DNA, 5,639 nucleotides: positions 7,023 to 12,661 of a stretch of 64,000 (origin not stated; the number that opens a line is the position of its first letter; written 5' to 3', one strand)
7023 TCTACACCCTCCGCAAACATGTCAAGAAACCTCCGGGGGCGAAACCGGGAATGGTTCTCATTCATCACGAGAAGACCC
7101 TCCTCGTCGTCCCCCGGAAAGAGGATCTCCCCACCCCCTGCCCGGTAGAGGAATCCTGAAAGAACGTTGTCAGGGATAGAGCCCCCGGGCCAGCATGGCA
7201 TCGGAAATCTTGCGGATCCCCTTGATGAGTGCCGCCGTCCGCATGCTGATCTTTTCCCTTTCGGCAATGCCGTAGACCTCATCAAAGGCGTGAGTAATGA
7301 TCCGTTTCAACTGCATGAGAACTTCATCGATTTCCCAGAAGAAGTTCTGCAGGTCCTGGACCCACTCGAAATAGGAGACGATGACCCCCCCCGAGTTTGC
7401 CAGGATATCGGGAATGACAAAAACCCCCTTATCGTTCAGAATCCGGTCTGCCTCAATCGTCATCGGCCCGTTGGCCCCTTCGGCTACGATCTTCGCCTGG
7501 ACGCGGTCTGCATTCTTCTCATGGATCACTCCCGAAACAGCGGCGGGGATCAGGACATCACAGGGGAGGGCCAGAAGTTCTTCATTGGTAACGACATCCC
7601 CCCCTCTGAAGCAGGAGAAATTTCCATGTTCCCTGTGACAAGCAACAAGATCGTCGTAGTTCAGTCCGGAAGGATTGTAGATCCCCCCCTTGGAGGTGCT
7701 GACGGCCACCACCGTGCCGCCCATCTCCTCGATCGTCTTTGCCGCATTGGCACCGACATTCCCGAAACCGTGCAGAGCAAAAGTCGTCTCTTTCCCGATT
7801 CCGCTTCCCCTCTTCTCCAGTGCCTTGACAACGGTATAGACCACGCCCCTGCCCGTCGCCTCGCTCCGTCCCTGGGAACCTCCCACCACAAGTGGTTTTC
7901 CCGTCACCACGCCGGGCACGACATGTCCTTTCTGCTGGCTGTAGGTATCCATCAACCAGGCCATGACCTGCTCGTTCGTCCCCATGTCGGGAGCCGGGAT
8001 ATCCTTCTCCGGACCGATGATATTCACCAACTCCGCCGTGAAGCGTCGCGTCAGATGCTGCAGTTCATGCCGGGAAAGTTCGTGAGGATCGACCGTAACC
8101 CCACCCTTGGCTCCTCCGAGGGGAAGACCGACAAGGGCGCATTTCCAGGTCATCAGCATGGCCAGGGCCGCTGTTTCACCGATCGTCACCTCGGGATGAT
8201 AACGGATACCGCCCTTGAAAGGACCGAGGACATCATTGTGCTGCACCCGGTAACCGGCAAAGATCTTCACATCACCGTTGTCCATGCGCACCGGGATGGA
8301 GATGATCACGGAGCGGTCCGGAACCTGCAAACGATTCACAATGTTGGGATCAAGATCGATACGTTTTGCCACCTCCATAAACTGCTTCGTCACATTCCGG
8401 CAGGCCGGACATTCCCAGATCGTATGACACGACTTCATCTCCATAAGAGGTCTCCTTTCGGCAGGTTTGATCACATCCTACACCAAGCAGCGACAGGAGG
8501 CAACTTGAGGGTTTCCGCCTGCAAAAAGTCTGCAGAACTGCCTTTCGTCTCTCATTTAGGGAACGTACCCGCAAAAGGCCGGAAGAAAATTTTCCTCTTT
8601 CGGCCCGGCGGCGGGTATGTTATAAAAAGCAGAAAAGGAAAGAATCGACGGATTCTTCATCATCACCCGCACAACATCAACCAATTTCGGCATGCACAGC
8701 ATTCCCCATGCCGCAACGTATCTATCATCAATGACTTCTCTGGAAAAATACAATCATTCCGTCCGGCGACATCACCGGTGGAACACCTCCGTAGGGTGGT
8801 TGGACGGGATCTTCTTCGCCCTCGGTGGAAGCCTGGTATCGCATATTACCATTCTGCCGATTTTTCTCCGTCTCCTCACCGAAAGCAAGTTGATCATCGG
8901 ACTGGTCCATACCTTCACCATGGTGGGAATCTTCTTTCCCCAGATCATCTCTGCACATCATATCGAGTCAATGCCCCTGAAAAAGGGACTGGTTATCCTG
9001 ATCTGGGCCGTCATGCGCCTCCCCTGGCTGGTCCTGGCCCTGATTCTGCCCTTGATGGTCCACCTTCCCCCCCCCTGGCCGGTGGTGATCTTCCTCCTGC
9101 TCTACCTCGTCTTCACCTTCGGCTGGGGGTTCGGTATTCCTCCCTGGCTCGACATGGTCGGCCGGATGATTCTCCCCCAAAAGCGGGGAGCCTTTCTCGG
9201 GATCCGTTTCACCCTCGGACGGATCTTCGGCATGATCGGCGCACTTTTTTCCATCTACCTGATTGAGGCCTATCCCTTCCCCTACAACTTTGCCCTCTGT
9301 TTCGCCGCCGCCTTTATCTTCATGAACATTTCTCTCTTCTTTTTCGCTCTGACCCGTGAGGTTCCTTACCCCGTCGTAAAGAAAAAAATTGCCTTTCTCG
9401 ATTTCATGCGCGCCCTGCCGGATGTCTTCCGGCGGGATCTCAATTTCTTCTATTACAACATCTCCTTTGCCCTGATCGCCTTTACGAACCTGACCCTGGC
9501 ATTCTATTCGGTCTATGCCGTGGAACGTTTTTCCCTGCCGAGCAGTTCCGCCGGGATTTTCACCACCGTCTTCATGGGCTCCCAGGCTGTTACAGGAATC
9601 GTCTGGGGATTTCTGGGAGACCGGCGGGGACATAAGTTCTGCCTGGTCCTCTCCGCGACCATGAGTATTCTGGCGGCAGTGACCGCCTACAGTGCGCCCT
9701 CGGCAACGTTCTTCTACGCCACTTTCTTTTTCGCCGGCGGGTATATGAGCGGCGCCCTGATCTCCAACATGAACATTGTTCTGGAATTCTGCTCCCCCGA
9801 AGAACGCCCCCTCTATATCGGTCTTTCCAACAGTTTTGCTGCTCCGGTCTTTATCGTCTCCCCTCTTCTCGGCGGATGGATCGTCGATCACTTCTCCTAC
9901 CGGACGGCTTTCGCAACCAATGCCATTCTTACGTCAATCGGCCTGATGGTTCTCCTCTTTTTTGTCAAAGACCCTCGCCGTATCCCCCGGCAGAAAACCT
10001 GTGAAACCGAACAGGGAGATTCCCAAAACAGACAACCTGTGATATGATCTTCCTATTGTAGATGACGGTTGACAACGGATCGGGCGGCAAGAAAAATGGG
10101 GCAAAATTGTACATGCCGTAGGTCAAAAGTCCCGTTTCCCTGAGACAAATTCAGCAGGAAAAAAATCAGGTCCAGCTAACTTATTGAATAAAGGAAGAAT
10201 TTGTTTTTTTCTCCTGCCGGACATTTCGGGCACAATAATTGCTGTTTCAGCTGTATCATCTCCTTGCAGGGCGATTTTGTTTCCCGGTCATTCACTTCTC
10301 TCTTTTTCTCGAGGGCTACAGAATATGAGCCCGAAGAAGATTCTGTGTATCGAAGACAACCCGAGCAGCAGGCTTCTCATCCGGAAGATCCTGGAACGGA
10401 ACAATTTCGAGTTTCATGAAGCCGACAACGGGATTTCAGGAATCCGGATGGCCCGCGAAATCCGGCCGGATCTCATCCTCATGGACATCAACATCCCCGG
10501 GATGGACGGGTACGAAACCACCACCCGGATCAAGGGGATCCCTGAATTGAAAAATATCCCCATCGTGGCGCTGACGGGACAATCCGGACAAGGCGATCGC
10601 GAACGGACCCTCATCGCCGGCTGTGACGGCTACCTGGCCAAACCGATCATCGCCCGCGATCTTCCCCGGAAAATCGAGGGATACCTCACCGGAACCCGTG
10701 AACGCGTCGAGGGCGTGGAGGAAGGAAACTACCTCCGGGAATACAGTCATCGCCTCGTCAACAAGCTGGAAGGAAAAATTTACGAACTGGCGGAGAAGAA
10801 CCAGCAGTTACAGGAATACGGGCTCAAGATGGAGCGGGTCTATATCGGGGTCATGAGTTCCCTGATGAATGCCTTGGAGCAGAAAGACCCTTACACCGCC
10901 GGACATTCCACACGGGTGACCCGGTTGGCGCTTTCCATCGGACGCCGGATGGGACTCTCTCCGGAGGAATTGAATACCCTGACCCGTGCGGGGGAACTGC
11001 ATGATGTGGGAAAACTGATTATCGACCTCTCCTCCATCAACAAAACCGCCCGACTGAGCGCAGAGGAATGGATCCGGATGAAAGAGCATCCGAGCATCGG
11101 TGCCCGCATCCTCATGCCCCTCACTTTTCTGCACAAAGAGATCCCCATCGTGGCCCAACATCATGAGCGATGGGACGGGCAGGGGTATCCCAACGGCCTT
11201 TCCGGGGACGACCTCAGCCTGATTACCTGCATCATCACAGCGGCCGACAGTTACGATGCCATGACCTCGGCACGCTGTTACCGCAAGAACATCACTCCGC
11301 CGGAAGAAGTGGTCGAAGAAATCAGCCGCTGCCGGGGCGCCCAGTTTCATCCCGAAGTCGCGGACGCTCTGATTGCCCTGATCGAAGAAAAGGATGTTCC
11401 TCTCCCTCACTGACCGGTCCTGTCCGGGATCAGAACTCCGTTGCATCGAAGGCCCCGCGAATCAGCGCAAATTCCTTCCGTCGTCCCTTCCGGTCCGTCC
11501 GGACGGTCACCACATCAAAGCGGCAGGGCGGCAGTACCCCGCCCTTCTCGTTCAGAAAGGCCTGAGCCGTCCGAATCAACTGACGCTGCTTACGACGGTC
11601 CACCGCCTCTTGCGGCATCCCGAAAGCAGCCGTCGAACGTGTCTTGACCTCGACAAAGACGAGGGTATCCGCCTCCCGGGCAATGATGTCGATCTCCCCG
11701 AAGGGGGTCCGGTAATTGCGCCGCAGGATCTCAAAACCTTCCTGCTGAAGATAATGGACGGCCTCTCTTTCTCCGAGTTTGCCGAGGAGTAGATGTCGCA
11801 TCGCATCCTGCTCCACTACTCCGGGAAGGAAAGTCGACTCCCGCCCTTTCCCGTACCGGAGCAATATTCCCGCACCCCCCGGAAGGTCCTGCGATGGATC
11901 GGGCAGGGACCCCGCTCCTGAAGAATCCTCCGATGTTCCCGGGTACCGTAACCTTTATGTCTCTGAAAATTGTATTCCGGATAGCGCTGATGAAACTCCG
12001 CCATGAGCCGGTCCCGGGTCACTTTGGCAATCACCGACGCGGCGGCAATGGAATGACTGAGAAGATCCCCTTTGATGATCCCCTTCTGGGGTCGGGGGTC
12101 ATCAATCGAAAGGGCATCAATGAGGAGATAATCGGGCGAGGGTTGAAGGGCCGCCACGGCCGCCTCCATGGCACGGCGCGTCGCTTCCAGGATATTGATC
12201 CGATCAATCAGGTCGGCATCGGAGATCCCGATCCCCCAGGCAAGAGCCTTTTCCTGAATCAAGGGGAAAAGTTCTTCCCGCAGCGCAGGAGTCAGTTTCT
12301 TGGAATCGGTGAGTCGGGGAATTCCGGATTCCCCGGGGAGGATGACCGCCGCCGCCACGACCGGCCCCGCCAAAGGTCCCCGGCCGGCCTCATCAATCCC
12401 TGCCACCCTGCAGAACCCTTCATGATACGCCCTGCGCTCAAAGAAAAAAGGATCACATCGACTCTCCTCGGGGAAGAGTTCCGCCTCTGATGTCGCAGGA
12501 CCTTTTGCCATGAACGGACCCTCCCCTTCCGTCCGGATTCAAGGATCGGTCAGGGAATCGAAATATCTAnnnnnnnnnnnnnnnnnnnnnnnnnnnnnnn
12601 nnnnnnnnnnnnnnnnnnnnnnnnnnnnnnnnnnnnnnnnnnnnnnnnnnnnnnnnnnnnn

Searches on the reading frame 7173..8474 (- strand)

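Call 26: search_protein_families(library=pfam, proteins=[window:7173-8474:-], max_evalue=0.001)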
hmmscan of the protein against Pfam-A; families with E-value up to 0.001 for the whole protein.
window:7173-8474:- (434 aa): 2 families
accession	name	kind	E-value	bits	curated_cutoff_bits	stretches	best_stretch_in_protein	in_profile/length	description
PF00208.27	ELFV_dehydrog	-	1.7e-76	257.6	23.4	1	198-431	1-241/241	Glutamate/Leucine/Phenylalanine/Valine dehydrogenase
PF02812.23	ELFV_dehydrog_N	-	9.1e-58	194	25.3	1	52-179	1-128/129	Glu/Leu/Phe/Val dehydrogenase, dimerisation domain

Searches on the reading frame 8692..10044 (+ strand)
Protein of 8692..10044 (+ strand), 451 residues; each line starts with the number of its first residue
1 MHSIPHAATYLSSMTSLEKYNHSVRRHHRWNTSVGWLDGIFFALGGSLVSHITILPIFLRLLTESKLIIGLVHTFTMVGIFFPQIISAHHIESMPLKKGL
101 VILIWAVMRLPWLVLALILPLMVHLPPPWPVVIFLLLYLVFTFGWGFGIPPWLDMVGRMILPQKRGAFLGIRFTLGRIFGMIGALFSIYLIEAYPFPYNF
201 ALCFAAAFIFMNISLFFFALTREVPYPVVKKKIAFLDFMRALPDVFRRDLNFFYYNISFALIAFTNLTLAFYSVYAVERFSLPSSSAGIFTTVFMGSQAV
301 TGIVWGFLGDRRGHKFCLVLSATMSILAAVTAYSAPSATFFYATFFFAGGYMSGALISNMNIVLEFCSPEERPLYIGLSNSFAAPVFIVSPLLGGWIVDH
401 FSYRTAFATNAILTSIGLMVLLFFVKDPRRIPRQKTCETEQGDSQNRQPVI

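Call 26: search_protein_families(library=pfam, proteins=[window:8692-10044:+], max_evalue=0.001)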
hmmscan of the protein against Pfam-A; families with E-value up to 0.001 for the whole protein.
window:8692-10044:+ (451 aa): 1 family
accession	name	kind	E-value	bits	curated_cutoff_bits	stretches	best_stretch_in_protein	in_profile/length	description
PF07690.21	MFS_1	-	5.7e-30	104.8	33.4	2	260-434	7-182/347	Major Facilitator Superfamily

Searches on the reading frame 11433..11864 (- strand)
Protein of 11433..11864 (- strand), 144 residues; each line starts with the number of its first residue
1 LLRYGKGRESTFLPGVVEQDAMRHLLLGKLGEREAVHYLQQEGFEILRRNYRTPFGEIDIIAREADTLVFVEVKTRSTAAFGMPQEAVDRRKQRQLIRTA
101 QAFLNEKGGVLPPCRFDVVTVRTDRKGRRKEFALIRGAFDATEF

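Call 27: search_protein_families(library=pfam, proteins=[window:11433-11864:-], max_evalue=0.001)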
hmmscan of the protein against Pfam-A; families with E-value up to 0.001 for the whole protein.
window:11433-11864:- (144 aa): 4 families
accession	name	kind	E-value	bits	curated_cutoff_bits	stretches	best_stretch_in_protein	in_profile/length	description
PF02021.23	UPF0102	-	3.7e-32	111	23.6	1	31-121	1-80/80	Uncharacterised protein family UPF0102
PF08378.17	NERD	-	1.8e-06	28.8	22.1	1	28-85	2-65/111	Nuclease-related domain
PF01870.24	Hjc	-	5.3e-06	26.7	21.1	1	32-103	3-71/93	Archaeal holliday junction resolvase (hjc)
PF01939.22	NucS_C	-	2.4e-05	24.8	24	1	39-78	15-55/124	Endonuclease NucS C-terminal domain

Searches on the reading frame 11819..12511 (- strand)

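Call 27: search_protein_families(library=pfam, proteins=[window:11819-12511:-], max_evalue=0.001)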
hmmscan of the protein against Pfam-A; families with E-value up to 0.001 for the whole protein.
window:11819-12511:- (231 aa): 1 family
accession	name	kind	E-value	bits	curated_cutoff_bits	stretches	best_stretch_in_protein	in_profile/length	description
PF01351.25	RNase_HII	-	1.5e-37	129.9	25.8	1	37-211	1-197/199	Ribonuclease HII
